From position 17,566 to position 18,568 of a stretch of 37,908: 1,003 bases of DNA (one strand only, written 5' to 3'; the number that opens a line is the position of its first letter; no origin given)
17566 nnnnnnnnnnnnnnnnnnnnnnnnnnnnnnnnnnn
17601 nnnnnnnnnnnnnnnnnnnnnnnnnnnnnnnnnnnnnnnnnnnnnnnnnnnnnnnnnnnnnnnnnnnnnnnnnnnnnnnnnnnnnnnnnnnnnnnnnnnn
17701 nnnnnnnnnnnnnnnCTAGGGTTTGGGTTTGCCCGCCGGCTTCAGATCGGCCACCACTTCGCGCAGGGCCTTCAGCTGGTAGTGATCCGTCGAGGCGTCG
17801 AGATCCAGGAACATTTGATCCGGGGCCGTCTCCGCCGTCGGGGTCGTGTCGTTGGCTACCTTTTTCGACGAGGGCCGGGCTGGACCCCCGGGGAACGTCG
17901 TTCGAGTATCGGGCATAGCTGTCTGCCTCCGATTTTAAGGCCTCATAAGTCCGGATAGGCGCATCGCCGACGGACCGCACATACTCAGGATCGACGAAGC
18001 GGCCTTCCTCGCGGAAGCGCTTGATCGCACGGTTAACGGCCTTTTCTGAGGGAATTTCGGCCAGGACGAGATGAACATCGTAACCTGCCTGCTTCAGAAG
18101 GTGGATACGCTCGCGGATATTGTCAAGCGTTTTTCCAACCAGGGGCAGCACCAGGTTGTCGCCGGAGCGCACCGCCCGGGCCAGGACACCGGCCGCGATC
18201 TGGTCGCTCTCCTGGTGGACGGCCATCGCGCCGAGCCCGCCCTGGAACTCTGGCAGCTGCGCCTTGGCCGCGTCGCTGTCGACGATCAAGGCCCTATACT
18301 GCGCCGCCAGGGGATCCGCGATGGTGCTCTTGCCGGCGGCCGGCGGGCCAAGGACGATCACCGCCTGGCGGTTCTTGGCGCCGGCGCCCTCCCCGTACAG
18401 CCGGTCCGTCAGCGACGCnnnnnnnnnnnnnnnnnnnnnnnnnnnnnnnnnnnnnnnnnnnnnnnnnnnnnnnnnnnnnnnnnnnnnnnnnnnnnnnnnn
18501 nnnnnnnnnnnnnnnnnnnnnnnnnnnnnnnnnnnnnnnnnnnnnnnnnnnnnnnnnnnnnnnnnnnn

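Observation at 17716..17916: Reading-frame anomaly or embedded ORF inside the 1045-aa ejection-protein gene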

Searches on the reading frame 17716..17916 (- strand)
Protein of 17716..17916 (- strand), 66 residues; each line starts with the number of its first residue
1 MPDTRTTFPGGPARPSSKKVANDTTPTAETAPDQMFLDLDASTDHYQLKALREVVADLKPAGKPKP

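Call 5: search_protein_families(library=pfam, proteins=[window:17716-17916:-], max_evalue=0.01)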
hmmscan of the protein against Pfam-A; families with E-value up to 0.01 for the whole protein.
window:17716-17916:- (66 aa): 0 families

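Call 27: search_protein_families(library=phrogs, proteins=[window:17719-17916:-], max_evalue=1)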
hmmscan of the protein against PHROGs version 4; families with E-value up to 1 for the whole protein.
seq(66 aa): 1 family
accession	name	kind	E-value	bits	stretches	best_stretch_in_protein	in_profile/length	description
phrog_18562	-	unknown function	0.08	14.5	1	9-64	58-114/151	-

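Call 28: search_protein_families(library=pfam, proteins=[window:17719-17916:-], max_evalue=1)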
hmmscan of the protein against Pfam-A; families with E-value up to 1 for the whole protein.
seq(66 aa): 0 families

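Call 41: find_homologous_proteins(query=A2, max_evalue=0.001)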
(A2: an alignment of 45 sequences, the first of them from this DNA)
Query A2 (45 sequences) (66 aa, profile of the alignment): 2 proteins with E <= 0.001 among 1075 candidates.
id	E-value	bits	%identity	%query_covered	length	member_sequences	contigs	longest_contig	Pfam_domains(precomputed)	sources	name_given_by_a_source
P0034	4.3e-11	61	-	-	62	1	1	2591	-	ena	-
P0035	3.2e-6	45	-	-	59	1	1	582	-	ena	-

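Call 43: find_encoding_contigs(protein=P0034, flank=3000, max_places=3)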
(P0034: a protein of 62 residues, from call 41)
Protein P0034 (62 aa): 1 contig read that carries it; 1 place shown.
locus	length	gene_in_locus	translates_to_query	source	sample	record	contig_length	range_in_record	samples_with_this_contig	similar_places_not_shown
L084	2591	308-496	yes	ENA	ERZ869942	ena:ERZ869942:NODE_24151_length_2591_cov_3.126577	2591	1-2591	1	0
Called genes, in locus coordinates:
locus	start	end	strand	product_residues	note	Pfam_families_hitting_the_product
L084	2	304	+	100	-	?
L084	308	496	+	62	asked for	-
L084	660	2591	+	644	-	?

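Call 48: search_solved_structures(query=A2, max_evalue=10)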
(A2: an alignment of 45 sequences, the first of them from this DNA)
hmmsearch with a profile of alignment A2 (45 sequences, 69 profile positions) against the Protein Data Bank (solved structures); distinct sequences matched with E-value up to 10: 5.
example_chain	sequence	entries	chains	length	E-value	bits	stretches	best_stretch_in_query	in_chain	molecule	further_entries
2lnz_A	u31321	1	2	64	0.26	14.9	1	16-65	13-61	Ubiquitin-like protein MDY2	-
3vej_A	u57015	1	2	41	1.4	12.6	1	28-65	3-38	Ubiquitin-like protein MDY2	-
7sqc_M0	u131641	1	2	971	2.8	11.7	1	8-62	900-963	FAP221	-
7n6g_1P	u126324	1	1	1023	2.9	11.6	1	8-62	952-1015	HTH_9 domain-containing protein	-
8g2z_0V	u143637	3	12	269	4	11.1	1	22-66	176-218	DNA polymerase delta C4-type zinc-finger protein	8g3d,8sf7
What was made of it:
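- On Zeta-toxin/antitoxin-type pair (epsilon/zeta, PezAT, AvrRxo1/Arc1): No Pfam or PHROG family and no PDB chain matches the +1 peptides or their profile (calls 27, 28, 48).
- Pfam, PHROGs and a PDB profile search find nothing (calls 27, 28, 48).
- Tried and rejected: Pfam, PHROGs and a PDB profile search with the +1 peptides found nothing credible (calls 27, 28, 48).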

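Call 55: predict_structure(protein=window:17716-17916:-)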
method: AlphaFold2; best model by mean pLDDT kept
length: 66 residues; sequences in the alignment: 1
mean_pLDDT: 62.9   pTM: 0.21
mean pLDDT of the five models: 62.9, 58.8, 58.4, 58.3, 53.8
residues with pLDDT >= 90: 0; 70-90: 19; 50-70: 40; < 50: 7
segments of 3 or more residues with pLDDT < 50: 64-66
pLDDT, mean of each block of 10 residues (from residue 1): 64 64 55 66 69 68 49
secondary structure, 60 per line:
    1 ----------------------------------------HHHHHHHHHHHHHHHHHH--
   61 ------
elements in order: H41-58
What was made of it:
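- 17743..17796 (-): Predicted amphipathic helix of the embedded protein (aa 41-58, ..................). AF2 on the single sequence gives a helix at 41-58 with pLDDT about 68, which is low confidence (call 55).
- Tried and rejected: AF2 on the window's small protein alone gave only a low-confidence helix (call 55).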

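Call 96: search_protein_representatives(protein=window:17719-17916:-)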
Query: 66 residues. Proteins with E-value up to 0.001 (for the whole library): 2; up to 1e-10: 0; up to 1e-30: 0. The best 2 are listed.
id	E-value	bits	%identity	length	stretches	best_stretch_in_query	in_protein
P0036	7.5e-08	48.5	33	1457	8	23-64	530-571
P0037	5.5e-06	42.6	51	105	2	1-61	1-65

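Call 98: find_encoding_contigs(protein=P0037, flank=4000, max_places=3)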
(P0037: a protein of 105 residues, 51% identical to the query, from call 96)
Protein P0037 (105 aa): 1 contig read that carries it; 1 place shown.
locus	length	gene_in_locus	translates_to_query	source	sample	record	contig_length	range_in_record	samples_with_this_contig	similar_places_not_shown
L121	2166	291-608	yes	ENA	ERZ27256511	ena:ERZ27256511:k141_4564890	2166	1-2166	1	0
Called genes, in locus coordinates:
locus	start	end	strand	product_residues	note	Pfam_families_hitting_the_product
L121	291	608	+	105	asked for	-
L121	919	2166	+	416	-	?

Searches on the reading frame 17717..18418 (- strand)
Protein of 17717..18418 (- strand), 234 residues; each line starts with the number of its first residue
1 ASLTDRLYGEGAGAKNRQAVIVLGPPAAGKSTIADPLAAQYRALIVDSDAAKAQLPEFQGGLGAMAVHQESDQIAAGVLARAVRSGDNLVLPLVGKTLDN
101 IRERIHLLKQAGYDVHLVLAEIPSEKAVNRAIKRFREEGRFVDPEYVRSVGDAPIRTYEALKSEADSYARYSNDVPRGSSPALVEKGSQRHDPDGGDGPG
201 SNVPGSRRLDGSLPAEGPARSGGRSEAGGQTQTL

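Call 14: find_related_loci(query=window:17717-18418:-, collection=viral_contigs, flank=3000)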
Query window:17717-18418:- (234 aa) in viral_contigs; peptide patterns used: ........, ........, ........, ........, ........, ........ (x = any residue, [..] = any of these).
8 stretches matched a pattern; 1 encode a relative of the query (tblastn E <= 1e-3); 1 distinct loci.
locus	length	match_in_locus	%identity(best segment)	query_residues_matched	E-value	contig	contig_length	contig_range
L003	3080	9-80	54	103-126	5e-5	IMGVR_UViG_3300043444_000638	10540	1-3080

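Call 31: search_dna_similar(query=window:17717-18418:-, collection=phages, mode=protein, max_rows=40)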
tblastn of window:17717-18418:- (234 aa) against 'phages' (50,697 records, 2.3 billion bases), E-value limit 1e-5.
Records with a match: 11; places in all: 11; records where one place covers at least 80% of the query: 0.
Best place of each record, by identity: <60% 11.
By first word of the organism name: Haloarcula 6; Mycobacterium 3; Halovirus 2.
By host as written in the record: Haloarcula californiae 5; Haloarcula vallismortis 3; Mycobacterium smegmatis mc#155 3.
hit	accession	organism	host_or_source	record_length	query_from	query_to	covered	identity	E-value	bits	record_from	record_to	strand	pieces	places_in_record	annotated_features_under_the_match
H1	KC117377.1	Haloarcula vallismortis tailed virus 1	Haloarcula vallismortis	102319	20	187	72%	28.1%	6e-15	79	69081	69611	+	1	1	115: zeta toxin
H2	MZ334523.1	Haloarcula virus HVTV-2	Haloarcula vallismortis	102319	20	187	72%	28.1%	6e-15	79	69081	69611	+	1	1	zeta toxin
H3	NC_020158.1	Haloarcula vallismortis tailed virus 1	Haloarcula vallismortis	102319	20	187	72%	28.1%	6e-15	79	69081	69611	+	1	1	115: zeta toxin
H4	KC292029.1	Haloarcula californiae tailed virus 1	Haloarcula californiae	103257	20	181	69%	28.2%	5e-16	82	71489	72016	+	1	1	109: zeta toxin domain protein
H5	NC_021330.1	Haloarcula californiae tailed virus 1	Haloarcula californiae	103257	20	181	69%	28.2%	5e-16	82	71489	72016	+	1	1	109: zeta toxin domain protein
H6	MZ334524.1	Haloarcula virus HCTV-16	Haloarcula californiae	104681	20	181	69%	28.2%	2e-15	81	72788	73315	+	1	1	zeta toxin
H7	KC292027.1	Halovirus HCTV-5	Haloarcula californiae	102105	20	187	72%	27.0%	9e-15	79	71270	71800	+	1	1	114: zeta toxin and ParB nuclease domain protein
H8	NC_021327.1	Halovirus HCTV-5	Haloarcula californiae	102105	20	187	72%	27.0%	9e-15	79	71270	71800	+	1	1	114: zeta toxin and ParB nuclease domain protein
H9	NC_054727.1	Mycobacterium phage Phrappuccino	Mycobacterium smegmatis mc#155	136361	15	149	58%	27.9%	4e-6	53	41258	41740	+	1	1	57: hypothetical protein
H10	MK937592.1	Mycobacterium phage Phrappuccino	Mycobacterium smegmatis mc#155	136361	15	149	58%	27.9%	4e-6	53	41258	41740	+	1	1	57: hypothetical protein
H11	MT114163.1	Mycobacterium phage Settecandela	Mycobacterium smegmatis mc#155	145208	15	149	58%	27.9%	4e-6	53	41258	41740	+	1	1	57: hypothetical protein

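Call 65: get_annotated_region(hit=H7, flank=1500)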
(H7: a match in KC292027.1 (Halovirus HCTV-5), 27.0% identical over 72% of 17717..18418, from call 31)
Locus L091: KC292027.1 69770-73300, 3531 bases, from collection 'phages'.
description: Halovirus HCTV-5, complete genome.
organism: Halovirus HCTV-5 (NCBI taxid 1273748)
taxonomy: Viruses; Duplodnaviria; Heunggongvirae; Uroviricota; Caudoviricetes; Thumleimavirales; Druskaviridae; Tredecimvirus
host: Haloarcula californiae; source: -; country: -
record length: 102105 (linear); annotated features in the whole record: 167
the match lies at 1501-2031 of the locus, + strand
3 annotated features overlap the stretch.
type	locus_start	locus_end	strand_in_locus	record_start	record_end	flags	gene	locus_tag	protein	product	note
CDS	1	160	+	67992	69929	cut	112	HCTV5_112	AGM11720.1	sialidase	Sialidase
CDS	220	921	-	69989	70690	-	113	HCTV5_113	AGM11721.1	integrase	Integrase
CDS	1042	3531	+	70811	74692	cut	114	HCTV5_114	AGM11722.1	zeta toxin and ParB nuclease domain protein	Zeta toxin and ParB nuclease domains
